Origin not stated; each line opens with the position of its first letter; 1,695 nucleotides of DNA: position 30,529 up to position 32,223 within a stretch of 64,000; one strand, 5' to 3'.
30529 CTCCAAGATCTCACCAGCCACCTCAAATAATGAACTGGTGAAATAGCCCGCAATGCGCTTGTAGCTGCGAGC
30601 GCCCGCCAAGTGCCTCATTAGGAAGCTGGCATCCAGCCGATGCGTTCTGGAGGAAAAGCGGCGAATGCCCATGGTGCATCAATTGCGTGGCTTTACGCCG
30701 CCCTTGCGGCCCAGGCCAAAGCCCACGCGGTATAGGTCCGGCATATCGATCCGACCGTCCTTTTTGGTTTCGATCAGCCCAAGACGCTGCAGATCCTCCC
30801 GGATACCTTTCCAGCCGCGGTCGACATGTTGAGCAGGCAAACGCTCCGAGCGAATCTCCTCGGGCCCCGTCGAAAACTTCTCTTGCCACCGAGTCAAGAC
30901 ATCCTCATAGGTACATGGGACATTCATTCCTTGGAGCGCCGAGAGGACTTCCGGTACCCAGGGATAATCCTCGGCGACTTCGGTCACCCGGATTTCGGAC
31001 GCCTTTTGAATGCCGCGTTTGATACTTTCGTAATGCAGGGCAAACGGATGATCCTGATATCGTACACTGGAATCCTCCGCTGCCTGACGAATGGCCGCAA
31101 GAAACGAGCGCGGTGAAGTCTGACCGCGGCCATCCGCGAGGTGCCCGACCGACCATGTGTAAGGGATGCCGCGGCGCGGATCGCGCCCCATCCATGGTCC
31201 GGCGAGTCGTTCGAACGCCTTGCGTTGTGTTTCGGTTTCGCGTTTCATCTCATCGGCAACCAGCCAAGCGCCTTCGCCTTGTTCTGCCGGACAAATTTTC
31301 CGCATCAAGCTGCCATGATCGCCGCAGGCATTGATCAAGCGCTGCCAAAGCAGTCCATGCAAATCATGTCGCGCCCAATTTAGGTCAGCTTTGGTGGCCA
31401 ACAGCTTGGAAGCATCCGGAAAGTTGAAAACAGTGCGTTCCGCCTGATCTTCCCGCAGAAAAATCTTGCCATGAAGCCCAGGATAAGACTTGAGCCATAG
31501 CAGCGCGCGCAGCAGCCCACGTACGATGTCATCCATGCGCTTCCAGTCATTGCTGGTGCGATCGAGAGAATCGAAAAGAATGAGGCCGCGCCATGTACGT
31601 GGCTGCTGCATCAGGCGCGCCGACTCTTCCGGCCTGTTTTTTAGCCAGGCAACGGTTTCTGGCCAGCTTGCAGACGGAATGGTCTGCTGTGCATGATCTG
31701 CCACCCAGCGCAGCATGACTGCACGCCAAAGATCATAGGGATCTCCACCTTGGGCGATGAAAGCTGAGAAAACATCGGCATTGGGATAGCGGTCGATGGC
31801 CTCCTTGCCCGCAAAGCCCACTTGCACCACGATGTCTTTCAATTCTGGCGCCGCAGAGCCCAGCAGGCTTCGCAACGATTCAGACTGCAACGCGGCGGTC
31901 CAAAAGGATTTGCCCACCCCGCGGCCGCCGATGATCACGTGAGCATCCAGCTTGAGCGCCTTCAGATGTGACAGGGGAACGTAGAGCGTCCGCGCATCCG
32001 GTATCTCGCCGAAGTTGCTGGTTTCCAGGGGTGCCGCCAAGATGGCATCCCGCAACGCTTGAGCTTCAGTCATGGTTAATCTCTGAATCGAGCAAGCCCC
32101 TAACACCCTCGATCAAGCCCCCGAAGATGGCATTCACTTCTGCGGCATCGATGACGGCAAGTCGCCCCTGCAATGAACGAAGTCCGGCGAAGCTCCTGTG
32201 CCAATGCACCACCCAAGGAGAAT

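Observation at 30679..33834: Candidate undescribed defence module: HEPN-like + KGGVGR ParA-like ATPase + STAND-like NTPase, inserted inside a restriction-like operon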

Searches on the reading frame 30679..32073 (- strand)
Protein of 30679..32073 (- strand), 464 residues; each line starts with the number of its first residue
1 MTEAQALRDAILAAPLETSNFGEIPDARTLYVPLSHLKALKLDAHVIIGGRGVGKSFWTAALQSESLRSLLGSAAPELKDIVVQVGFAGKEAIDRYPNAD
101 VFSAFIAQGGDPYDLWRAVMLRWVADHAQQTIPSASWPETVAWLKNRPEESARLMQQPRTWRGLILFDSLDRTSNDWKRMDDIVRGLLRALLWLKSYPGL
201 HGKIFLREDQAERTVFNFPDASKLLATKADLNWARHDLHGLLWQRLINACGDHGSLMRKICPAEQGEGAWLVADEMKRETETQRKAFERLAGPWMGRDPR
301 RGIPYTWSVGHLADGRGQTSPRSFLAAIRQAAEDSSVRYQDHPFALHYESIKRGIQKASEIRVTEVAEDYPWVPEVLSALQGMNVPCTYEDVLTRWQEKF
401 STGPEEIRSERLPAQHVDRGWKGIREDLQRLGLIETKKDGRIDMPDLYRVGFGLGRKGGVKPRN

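Call 4: search_protein_families(library=padloc, proteins=[window:30679-32073:-], max_evalue=0.01)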
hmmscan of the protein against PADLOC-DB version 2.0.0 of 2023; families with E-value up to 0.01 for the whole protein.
window:30679-32073:- (464 aa): 1 family
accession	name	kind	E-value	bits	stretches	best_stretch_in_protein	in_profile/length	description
PDLC04561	PDC-M28C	-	3.9e-204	676.9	1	1-463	1-479/480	-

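Call 5: search_protein_families(library=pfam, proteins=[window:30679-32073:-], max_evalue=0.01)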
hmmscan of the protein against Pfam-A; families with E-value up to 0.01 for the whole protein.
window:30679-32073:- (464 aa): 0 families

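Call 23: find_homologous_proteins(query=window:30679-32073:-)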
Query window:30679-32073:- (464 aa): 1647 proteins with E <= 0.001 among 8000 candidates; the best 120 are listed.
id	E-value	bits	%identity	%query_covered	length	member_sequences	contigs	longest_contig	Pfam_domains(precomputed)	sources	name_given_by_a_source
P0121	0.0e+0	1072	100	100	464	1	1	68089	-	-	-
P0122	4.0e-273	924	86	100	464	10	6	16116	-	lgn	-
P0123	1.4e-268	909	84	100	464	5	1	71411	-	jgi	-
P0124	2.2e-268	909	84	100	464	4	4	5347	-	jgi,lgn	jgi:hypothetical protein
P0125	1.6e-267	906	84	100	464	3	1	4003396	-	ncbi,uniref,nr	ncbi:hypothetical protein [Methylococcus sp. Mc7]|uniref:hypothetical protein n=1 Tax=Methylococcus 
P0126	1.8e-267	906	84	100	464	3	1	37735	-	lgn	-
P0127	2.5e-265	899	84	100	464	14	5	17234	-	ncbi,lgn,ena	-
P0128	7.2e-265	897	82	100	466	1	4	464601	-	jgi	jgi:hypothetical protein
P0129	1.1e-263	893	82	100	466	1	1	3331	-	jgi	jgi:hypothetical protein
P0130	2.9e-263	892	83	100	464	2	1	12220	-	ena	-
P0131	8.1e-262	887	81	100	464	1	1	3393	-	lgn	-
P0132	4.6e-261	885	82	100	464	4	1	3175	-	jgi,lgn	jgi:hypothetical protein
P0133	5.2e-261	884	82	100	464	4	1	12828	-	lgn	-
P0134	2.1e-260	882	82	100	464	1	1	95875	-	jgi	jgi:hypothetical protein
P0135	3.4e-259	878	81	100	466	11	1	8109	-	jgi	jgi:hypothetical protein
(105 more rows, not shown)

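Call 30: find_related_loci(query=A2, collection=genome_contigs, flank=10000)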
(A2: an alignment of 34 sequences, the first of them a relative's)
Query A2 (464 aa) in genome_contigs; peptide patterns used: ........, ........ (x = any residue, [..] = any of these).
195 stretches matched a pattern; 155 encode a relative of the query (tblastn E <= 1e-3); the best 80 are kept; 80 distinct loci.
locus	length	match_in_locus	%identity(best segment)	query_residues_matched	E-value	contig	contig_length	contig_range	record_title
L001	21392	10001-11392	81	1-464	0e+0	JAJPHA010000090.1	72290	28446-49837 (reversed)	MAG: Rhodanobacteraceae bacterium isolate Centralia_MAG_129 k107_17107146, whole genome shotgun sequence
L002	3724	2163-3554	77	1-464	0e+0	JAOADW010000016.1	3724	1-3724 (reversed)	MAG: Rhodocyclaceae bacterium isolate SKW243 k141_808628, whole genome shotgun sequence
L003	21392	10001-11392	77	1-464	0e+0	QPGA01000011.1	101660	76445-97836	MAG: Candidatus Accumulibacter meliphilus isolate UW-LDO-IC UW-LDO-IC-MS_10, whole genome shotgun sequence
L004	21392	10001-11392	73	1-464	0e+0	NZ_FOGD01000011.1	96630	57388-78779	Giesbergeria anulus strain ATCC 35958, whole genome shotgun sequence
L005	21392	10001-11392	73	1-464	0e+0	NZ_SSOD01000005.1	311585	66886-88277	Pseudothauera rhizosphaerae strain CC-YHH848 contig05, whole genome shotgun sequence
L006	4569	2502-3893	74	1-464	0e+0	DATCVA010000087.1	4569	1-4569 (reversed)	MAG TPA_asm: Eoetvoesiella sp. isolate SMAG_U7373 k141_79936, whole genome shotgun sequence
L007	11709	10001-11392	73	1-464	0e+0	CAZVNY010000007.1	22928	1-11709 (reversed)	MAG TPA_asm: uncultured Thiobacillus sp. isolate binchicken_co235_329 genome assembly, contig: NODE_5527_length_22928_co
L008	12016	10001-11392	71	1-464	0e+0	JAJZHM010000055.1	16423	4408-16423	MAG: Proteobacteria bacterium isolate LL7.bin33 NODE_3403_length_16423_cov_2.695692, whole genome shotgun sequence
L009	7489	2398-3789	75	1-464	0e+0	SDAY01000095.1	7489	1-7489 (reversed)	MAG: Halothiobacillaceae bacterium isolate MAG_Cluster_1 NODE_1349_length_7489_cov_44.5186, whole genome shotgun sequenc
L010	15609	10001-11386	72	2-464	0e+0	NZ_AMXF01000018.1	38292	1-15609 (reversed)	Thauera phenylacetica B4P Cont18, whole genome shotgun sequence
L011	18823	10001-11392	72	1-464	0e+0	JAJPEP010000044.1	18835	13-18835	MAG: Thiobacillus sp. isolate Sulfur_bin.2 S42_k141_57846, whole genome shotgun sequence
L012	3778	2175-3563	74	1-463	0e+0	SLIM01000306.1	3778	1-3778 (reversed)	MAG: Gammaproteobacteria bacterium isolate CSSed165cm_20 CSSed16-5cm-136742, whole genome shotgun sequence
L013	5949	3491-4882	72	1-464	0e+0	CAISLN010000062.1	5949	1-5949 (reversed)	MAG: uncultured beta proteobacterium isolate Day6-2_bin-221 genome assembly, contig: bin-221:062/132, whole genome shotg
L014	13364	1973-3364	74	1-464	0e+0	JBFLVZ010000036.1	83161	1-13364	MAG: Pseudomonadota bacterium isolate MAG019 MAG019_36, whole genome shotgun sequence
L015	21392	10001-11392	72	1-464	0e+0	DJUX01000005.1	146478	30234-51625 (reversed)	MAG TPA_asm: Dechloromonas sp. UBA6271 UBA6271_contig_40, whole genome shotgun sequence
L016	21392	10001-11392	74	1-464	0e+0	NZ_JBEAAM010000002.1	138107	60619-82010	Fontimonas sp. SYSU GA230001 NODE_2_length_205875_cov_186.317680, whole genome shotgun sequence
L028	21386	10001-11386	68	1-464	0e+0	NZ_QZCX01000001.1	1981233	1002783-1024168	Verminephrobacter aporrectodeae subsp. tuberculatae strain AtM6-40 1, whole genome shotgun sequence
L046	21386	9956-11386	60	1-464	0e+0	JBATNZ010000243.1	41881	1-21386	MAG: Candidatus Contendobacter sp. isolate MFD10518_ilm_asm_bin19 k127_122736, whole genome shotgun sequence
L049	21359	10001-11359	63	14-464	0e+0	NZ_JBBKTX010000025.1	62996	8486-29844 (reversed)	Oceanobacter antarcticus strain wDCs-4 NODE_25_length_62996_cov_31.363308, whole genome shotgun sequence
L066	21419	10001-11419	57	1-463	1e-174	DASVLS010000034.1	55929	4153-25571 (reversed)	MAG TPA_asm: Trinickia sp. isolate SMAG_U3080 k141_192798, whole genome shotgun sequence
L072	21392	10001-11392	72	1-464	0e+0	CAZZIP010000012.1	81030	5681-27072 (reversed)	MAG TPA_asm: uncultured Methylococcales bacterium isolate binchicken_co30_122 genome assembly, contig: NODE_343_length_8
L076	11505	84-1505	55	1-462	2e-171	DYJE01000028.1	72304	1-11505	MAG TPA_asm: Desulforapulum autotrophicum isolate FI88_52_17 Afr_mines_FI88_184_length_72304_cov_7_413058, whole genome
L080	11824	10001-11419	57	1-462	6e-168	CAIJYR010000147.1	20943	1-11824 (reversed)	MAG: uncultured Thiotrichales bacterium isolate KR_bin-0880 genome assembly, contig: bin-0880:147/265, whole genome shot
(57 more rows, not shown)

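Call 39: predict_structure(alignment_id=A2)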
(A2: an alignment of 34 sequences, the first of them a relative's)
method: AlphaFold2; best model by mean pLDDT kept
length: 464 residues; sequences in the alignment: 34
mean_pLDDT: 71.6   pTM: 0.63
mean pLDDT of the five models: 71.6, 69.4, 68.6, 66.5, 57.5
residues with pLDDT >= 90: 75; 70-90: 182; 50-70: 152; < 50: 55
segments of 3 or more residues with pLDDT < 50: 17-22, 51-53, 231-236, 296-317, 447-464
pLDDT, mean of each block of 10 residues (from residue 1): 61 53 56 66 70 61 78 77 84 80 88 95 93 92 94 91 86 70 90 91 78 77 64 49 70 78 75 68 63 51 44 46 63 70 59 65 68 82 77 90 78 70 83 77 58 31 31
secondary structure, 60 per line:
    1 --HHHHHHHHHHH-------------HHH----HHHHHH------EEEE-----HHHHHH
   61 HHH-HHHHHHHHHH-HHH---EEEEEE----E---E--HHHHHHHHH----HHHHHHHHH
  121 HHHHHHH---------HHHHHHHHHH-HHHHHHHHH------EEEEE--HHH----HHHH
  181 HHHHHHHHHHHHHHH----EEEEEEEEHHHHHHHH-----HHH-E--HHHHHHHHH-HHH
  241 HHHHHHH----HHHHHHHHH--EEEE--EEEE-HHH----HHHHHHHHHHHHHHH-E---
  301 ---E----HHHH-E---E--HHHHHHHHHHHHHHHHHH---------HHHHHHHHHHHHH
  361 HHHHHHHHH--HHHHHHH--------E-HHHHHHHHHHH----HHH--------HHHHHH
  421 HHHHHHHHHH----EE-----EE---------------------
elements in order: H3-13 H34-39 E46-49 H55-63 H65-74 E82-87 H99-107 H112-127 H137-146 H148-156 E163-167 H177-195 E200-207 H208-215 H228-236 H238-247 H252-260 E263-266 E269-272 H281-295 H309-312 H321-338 H348-369 H372-378 H389-399 H415-430

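Call 44: fold_search(model_id=the predicted structure, library=pdb)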
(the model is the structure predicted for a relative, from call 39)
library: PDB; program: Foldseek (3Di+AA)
matches with E <= 10: 444; with E <= 0.001: 12
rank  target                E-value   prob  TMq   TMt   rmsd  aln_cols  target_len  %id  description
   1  1fnn_A                1.2e-05  1.00  0.27  0.31  16.3       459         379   12  CRYSTAL STRUCTURE OF CDC6P FROM PYROBACULUM AEROPHILUM (released 2000-10-04)
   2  9gjw_A                2.5e-05  1.00  0.30  0.33  16.8       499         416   12  OCCM maturation intermediate stalled with an Arginine Finger mutation in Mcm2 (released 2025-03-05)
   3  7jgr_A                3.2e-05  1.00  0.29  0.33  14.6       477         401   12  Structure of Drosophila ORC bound to DNA (84 bp) and Cdc6 (released 2020-09-09)
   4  7tjh_A                7.4e-05  1.00  0.31  0.30  15.8       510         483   12  S. cerevisiae ORC bound to 84 bp ARS1 DNA and Cdc6 (state 1) with flexible Orc6 N-terminal domain (released 2022-10-05)
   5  9gm5_A                2.0e-04  1.00  0.31  0.34  15.6       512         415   11  OCCM maturation intermediate stalled with an Arginine Finger mutation in Mcm5: Conformer 1 (released 2025-03-05)
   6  1w5t_C                2.1e-04  1.00  0.27  0.30  13.6       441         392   12  Structure of the Aeropyrum Pernix ORC2 protein (ADPNP-ADP complexes) (released 2004-10-05)
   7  7tji_A                2.6e-04  1.00  0.31  0.30  15.8       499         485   12  S. cerevisiae ORC bound to 84 bp ARS1 DNA and Cdc6 (state 2) with flexible Orc6 N-terminal domain (released 2022-10-05)
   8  9bcx_B                5.7e-04  0.99  0.31  0.31  17.4       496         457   12  Cryo-EM structure of the S. cerevisiae ORC-Cdc6-Mcm2-7-DNA complex with a fully closed Mcm2-Mcm5 DNA entry gate (released 2025-01-01)
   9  6wgi_A                6.3e-04  0.99  0.31  0.33  15.6       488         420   14  Atomic model of the mutant OCCM (ORC-Cdc6-Cdt1-Mcm2-7 with Mcm6 WHD truncation) loaded on DNA at 10.5 A resolution (released 2020-07-15)
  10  9zll_A                7.0e-04  0.95  0.26  0.23  18.8       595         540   12  Complex of N-terminal BrxC walker B, BrxB, and N-termianl PglZ from the Acinetobacter BREX system (released 2026-04-08)
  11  7mca_A                8.1e-04  0.99  0.31  0.30  16.7       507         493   13  Structure of the S. cerevisiae origin recognition complex bound to the replication initiator Cdc6 and the ARS1 origin  (released 2021-06-02)
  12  6wgg_A                9.0e-04  0.99  0.30  0.32  16.9       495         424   13  Atomic model of pre-insertion mutant OCCM-DNA complex(ORC-Cdc6-Cdt1-Mcm2-7 with Mcm6 WHD truncation) (released 2020-07-15)
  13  7jps_D                2.2e-03  0.96  0.26  0.28  15.0       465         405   12  ORC-DNA: Human Origin Recognition Complex (ORC) with DNA bound in the core (released 2020-09-09)
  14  9zdx_A                3.1e-03  0.93  0.30  0.27  19.5       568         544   11  Dimer of ATPase BrxC containing a Walker B mutation and bound to ATP from the Acinetobacter BREX system (released 2026-04-08)
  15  7jgr_G                6.0e-03  0.97  0.30  0.36  13.6       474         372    9  Structure of Drosophila ORC bound to DNA (84 bp) and Cdc6 (released 2020-09-09)
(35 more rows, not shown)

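Call 45: search_protein_families(library=padloc, alignment_id=A4, max_evalue=0.00001)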
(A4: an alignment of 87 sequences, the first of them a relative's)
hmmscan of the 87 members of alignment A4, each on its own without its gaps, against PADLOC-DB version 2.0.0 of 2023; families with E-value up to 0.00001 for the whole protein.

A. member 1, L003:6713-7399:- (228 aa): 0 families

B. families by the number of members that match (of 87 scanned): 63 families (the first 25 are shown)
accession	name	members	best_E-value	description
PDLC02215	QatD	2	3.6e-121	-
PDLC04140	mad8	2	2.7e-49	mads_8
PDLC04689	PDC-M51A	2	1.1e-31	-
PDLC03040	REase_I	1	0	Type I restriction enzyme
PDLC02528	PglX|PglXI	1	4.1e-259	PglX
PDLC04946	PDC-S18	1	1e-139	-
PDLC02534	PglX|PglXI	1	2.3e-112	PglX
PDLC04135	mad3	1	1.5e-96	mads_3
PDLC01995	RtcR_PspF2--CARF_AAA_HTH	1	8.4e-67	-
PDLC03041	REase_I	1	1.3e-65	Type I restriction enzyme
PDLC03044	REase_I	1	2.3e-63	Type I restriction enzyme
PDLC02806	SspH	1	1.4e-62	SspH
PDLC03048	REase_I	1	6e-59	Type I restriction enzyme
PDLC04945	PDC-S18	1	2.2e-56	-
PDLC02804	SspH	1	3.9e-56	SspH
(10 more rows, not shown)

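Call 46: search_protein_families(library=pfam, alignment_id=A4, max_evalue=0.00001)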
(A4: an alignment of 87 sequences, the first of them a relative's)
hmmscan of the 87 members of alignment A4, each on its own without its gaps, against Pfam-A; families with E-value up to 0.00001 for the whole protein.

A. member 1, L003:6713-7399:- (228 aa): 2 families
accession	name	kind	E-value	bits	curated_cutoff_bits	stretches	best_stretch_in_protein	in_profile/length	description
PF04002.20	RadC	-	2.6e-43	147.2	22.1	1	107-227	2-121/121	RadC-like JAB domain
PF20582.4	UPF0758_N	-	1.5e-30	105.5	27.1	1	5-82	1-77/77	UPF0758 N-terminal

B. families by the number of members that match (of 87 scanned): 122 families (the first 25 are shown)
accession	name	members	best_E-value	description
PF00702.32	Hydrolase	3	6.9e-24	haloacid dehalogenase-like hydrolase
PF00501.34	AMP-binding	2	2.9e-65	AMP-binding enzyme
PF01026.27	TatD_DNase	2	1.8e-50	TatD related DNase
PF00158.32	Sigma54_activat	2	8.6e-41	Sigma-54 interaction domain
PF02310.24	B12-binding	2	1.1e-15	B12 binding domain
PF13311.11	DUF4080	2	5e-14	Protein of unknown function (DUF4080)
PF04055.27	Radical_SAM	2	2.9e-12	Radical SAM superfamily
PF17432.8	DUF3458_C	1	2e-117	Domain of unknown function (DUF3458_C) ARM repeats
PF11867.13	T1RH-like_C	1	5.1e-114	Type I restriction enzyme HindI endonuclease subunit-like, C-terminal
PF01078.27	Mg_chelatase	1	9.6e-98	Magnesium chelatase, subunit ChlI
PF06434.19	Aconitase_2_N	1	5.9e-95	Aconitate hydratase 2 N-terminus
PF02601.20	Exonuc_VII_L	1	3.3e-88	Exonuclease VII, large subunit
PF01384.25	PHO4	1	2.2e-87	Phosphate transporter family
PF02578.20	Cu-oxidase_4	1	3.8e-85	Multi-copper polyphenol oxidoreductase laccase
PF18766.7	SWI2_SNF2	1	1.9e-77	SWI2/SNF2 ATPase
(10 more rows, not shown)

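Call 48: search_protein_families(library=padloc, alignment_id=A5, max_evalue=0.00001)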
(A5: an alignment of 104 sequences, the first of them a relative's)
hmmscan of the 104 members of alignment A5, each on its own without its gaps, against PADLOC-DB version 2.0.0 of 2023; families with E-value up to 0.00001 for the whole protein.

A. member 1, L003:11760-12602:- (280 aa): 0 families

B. families by the number of members that match (of 104 scanned): 248 families (the first 25 are shown)
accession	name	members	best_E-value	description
PDLC02566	PglZ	2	7.9e-286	PglZ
PDLC00310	PtuA1|PtuA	2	1.1e-164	AAA ATPase domain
PDLC04182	HEC-01A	2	1.3e-150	-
PDLC00278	PtuA1|PtuA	2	3.7e-140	AAA ATPase domain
PDLC04144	HEC-01B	2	8.3e-105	-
PDLC00275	PtuA1|PtuA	2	2.1e-100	AAA ATPase domain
PDLC00311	PtuA1|PtuA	2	5.1e-93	AAA ATPase domain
PDLC00298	PtuA1|PtuA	2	7.3e-90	AAA ATPase domain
PDLC02913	ATPase_I-A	2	1e-84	-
PDLC00299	PtuA1|PtuA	2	2.4e-84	AAA ATPase domain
PDLC00271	PtuA1|PtuA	2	5.7e-83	AAA ATPase domain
PDLC00277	PtuA1|PtuA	2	2.8e-78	AAA ATPase domain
PDLC00267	PtuA1|PtuA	2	3.9e-72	AAA ATPase domain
PDLC00284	PtuA1|PtuA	2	2.4e-61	AAA ATPase domain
PDLC04178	HEC-01A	2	4.1e-58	-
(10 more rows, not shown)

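Call 49: search_protein_families(library=pfam, alignment_id=A5, max_evalue=0.00001)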
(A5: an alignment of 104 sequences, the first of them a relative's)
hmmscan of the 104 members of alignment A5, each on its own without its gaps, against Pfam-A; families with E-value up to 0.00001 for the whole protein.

A. member 1, L003:11760-12602:- (280 aa): 5 families
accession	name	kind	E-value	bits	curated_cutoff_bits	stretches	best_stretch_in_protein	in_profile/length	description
PF13417.12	GST_N_3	-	1.2e-14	54.9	22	1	75-150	2-74/75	Glutathione S-transferase, N-terminal domain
PF02798.26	GST_N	-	1.1e-13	51.7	20.9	1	82-145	13-76/76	Glutathione S-transferase, N-terminal domain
PF13409.12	GST_N_2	-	2.8e-12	47.5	25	1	80-145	2-69/70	Glutathione S-transferase, N-terminal domain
PF00043.30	GST_C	-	5.7e-08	33.3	20.7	1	190-270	16-92/93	Glutathione S-transferase, C-terminal domain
PF13410.11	GST_C_2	-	6.5e-08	33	24.9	1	199-266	2-69/69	Glutathione S-transferase, C-terminal domain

B. families by the number of members that match (of 104 scanned): 116 families (the first 25 are shown)
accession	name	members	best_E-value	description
PF01966.28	HD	3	1.5e-11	HD domain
PF01558.24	POR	2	3.8e-34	Pyruvate ferredoxin/flavodoxin oxidoreductase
PF13304.12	AAA_21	2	2.5e-28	AAA domain, putative AbiEii toxin, Type IV TA system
PF00565.23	SNase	2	1.5e-23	Staphylococcal nuclease homologue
PF00196.25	GerE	2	1.1e-22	Bacterial regulatory proteins, luxR family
PF12833.13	HTH_18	2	4.2e-22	Helix-turn-helix domain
PF02163.28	Peptidase_M50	2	1.2e-21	Peptidase family M50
PF13175.12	AAA_15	2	1.4e-21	AAA ATPase domain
PF12804.13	NTP_transf_3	2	4.3e-20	MobA-like NTP transferase domain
PF13476.12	AAA_23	2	3.8e-19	AAA domain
PF00012.26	HSP70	2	7e-19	Hsp70 protein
PF02463.25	SMC_N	2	1.6e-14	RecF/RecN/SMC N terminal domain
PF00165.29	HTH_AraC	2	1.2e-13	Bacterial regulatory helix-turn-helix proteins, AraC family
PF13527.13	Acetyltransf_9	2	5.2e-07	Acetyltransferase (GNAT) domain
PF09899.14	DUF2126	1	0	Putative amidoligase enzyme (DUF2126)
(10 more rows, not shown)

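Call 63: search_protein_families(library=pfam, proteins=[window:30679-32073:-], max_evalue=10)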
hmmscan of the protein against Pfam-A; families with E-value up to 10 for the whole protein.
window:30679-32073:- (464 aa): 1 family
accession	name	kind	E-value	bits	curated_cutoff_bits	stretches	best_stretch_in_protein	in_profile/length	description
PF25212.1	HVO_A0114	-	0.16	12.3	27.6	1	413-445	42-77/84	HVO_A0114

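Call 65: search_protein_families(library=pfam, proteins=[L028:7250-9955:+, L028:11422-15750:-, L066:7013-9403:-, L066:9676-10008:+, L066:11515-15102:-, L076:1770-2447:+, L049:8716-9063:+, L080:8687-9349:+, L080:5859-8690:+], max_evalue=0.001)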
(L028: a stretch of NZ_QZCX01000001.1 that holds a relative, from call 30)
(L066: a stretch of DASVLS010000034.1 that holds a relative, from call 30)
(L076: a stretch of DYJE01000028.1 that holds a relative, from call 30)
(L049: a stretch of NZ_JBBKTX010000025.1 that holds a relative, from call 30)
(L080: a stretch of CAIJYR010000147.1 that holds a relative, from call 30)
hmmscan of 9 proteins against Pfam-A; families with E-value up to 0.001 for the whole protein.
L028:7250-9955:+ (901 aa): 0 families

L028:11422-15750:- (1442 aa): 0 families

L066:7013-9403:- (796 aa): 0 families

L066:9676-10008:+ (110 aa): 0 families

L066:11515-15102:- (1195 aa): 3 families
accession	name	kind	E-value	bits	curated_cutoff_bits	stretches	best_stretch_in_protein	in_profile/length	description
PF20169.3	DUF6537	-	8.6e-70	235.2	27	1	976-1178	1-202/203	Family of unknown function (DUF6537)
PF01558.24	POR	-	6.8e-19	69.1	27.4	1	755-941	1-172/173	Pyruvate ferredoxin/flavodoxin oxidoreductase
PF02775.26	TPP_enzyme_C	-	3.1e-05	24.2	21.9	1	481-564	1-92/151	Thiamine pyrophosphate enzyme, C-terminal TPP binding domain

L076:1770-2447:+ (225 aa): 1 family
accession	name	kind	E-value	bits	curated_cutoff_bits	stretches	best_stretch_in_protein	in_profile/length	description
PF01558.24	POR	-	3.8e-34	118.8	27.4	1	51-217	1-173/173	Pyruvate ferredoxin/flavodoxin oxidoreductase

L049:8716-9063:+ (115 aa): 0 families

L080:8687-9349:+ (220 aa): 2 families
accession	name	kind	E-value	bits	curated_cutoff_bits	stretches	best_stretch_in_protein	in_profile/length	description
PF03548.22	LolA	-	5.4e-48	163.3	23.6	1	47-207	3-164/165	Outer membrane lipoprotein carrier protein LolA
PF09865.15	DUF2092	-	0.00046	20.1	21.2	0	61-116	32-88/212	Predicted periplasmic protein (DUF2092)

L080:5859-8690:+ (943 aa): 6 families
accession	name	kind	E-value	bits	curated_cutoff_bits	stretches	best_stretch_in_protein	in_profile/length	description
PF01580.24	FtsK_SpoIIIE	-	9.9e-77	257.7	24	1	559-768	2-221/221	FtsK/SpoIIIE family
PF17854.6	FtsK_alpha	-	2.8e-30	104.9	22.9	1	453-551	2-101/101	FtsK alpha domain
PF09397.16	FtsK_gamma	-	9.8e-26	89.7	30.6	1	874-933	2-61/63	Ftsk gamma domain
PF13491.11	FtsK_4TM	-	5e-25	88.6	23.1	1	30-207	12-171/171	4TM region of DNA translocase FtsK/SpoIIIE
PF01935.23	DUF87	-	0.00025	21.6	23.2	1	587-635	13-60/220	Helicase HerA, central domain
PF12846.13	AAA_10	-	0.00095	18.7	27.5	0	594-637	20-59/362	AAA-like domain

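Call 76: search_dna_similar(query=window:30679-32073:-, collection=plasmids, mode=protein, max_rows=15)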
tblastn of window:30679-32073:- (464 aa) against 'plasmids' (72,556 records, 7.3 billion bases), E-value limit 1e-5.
Records with a match: 23; places in all: 24; records where one place covers at least 80% of the query: 21.
Best place of each record, by identity: <60% 23.
By first word of the organism name: Streptomyces 6; Burkholderia 3; Ralstonia 3; Enterobacter 2; Tistrella 1; Sphaerotilus 1; Candidatus 1; Paraburkholderia 1; Agrobacterium 1; Skermanella 1; and 3 more.
By predicted mobility (MOB-suite, as given by PLSDB): non-mobilizable 14; conjugative 5; mobilizable 4.
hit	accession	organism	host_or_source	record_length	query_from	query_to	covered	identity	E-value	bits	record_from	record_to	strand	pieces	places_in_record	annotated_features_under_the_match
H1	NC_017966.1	Tistrella mobilis KA081020-065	-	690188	1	462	100%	44.7%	6e-124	404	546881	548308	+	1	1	hypothetical protein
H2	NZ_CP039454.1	Enterobacter bugandensis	Homo sapiens,throat swab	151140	1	462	100%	37.4%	9e-80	277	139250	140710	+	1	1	hypothetical protein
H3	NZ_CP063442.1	Enterobacter asburiae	Rice,whole organism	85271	1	462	100%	37.2%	3e-79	275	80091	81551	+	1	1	hypothetical protein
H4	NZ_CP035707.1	Sphaerotilus sulfidivorans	cell culture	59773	1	462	100%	36.7%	2e-73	259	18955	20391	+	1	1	hypothetical protein | ParA family protein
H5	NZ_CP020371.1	Candidatus Thiodictyon syntrophicum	meromictic lake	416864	31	462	93%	38.8%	2e-79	276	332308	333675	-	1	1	KAP family NTPase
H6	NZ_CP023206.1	Burkholderia glumae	Oryza sativa,Cell culture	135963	3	462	99%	35.1%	4e-72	254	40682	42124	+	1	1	hypothetical protein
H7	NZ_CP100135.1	Burkholderia glumae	cell culture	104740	3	462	99%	35.1%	1e-72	256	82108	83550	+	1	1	hypothetical protein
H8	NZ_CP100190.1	Burkholderia glumae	cell culture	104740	3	462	99%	35.1%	1e-72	256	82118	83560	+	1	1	hypothetical protein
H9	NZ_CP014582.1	Paraburkholderia phytofirmans OLGA172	-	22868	17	462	96%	35.7%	8e-73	256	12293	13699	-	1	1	hypothetical protein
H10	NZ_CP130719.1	Streptomyces sp. NBC_01334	-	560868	25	460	94%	33.9%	6e-61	222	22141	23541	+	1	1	hypothetical protein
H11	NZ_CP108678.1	Streptomyces sp. NBC_01216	-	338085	1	461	99%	30.9%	1e-44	174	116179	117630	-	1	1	hypothetical protein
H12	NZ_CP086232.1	Streptomyces clavuligerus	whole organism,soil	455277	27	461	94%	31.7%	3e-49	188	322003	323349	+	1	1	hypothetical protein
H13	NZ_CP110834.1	Agrobacterium sp. 13-2099-1-2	quaking aspen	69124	30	463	94%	31.0%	3e-52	197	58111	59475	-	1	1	hypothetical protein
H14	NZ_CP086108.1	Skermanella mucosa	single cell,crude oil contaminated ...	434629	25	462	94%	30.5%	4e-55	205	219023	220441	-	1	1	hypothetical protein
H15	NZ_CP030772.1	Streptomyces sp. YIM 121038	pure culture,soil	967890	30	461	93%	30.5%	2e-46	180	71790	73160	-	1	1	hypothetical protein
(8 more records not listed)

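Call 77: search_dna_similar(query=window:30679-32073:-, collection=phages, mode=protein, max_rows=10)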
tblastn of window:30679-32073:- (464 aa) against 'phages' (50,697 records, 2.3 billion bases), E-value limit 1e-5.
No match.
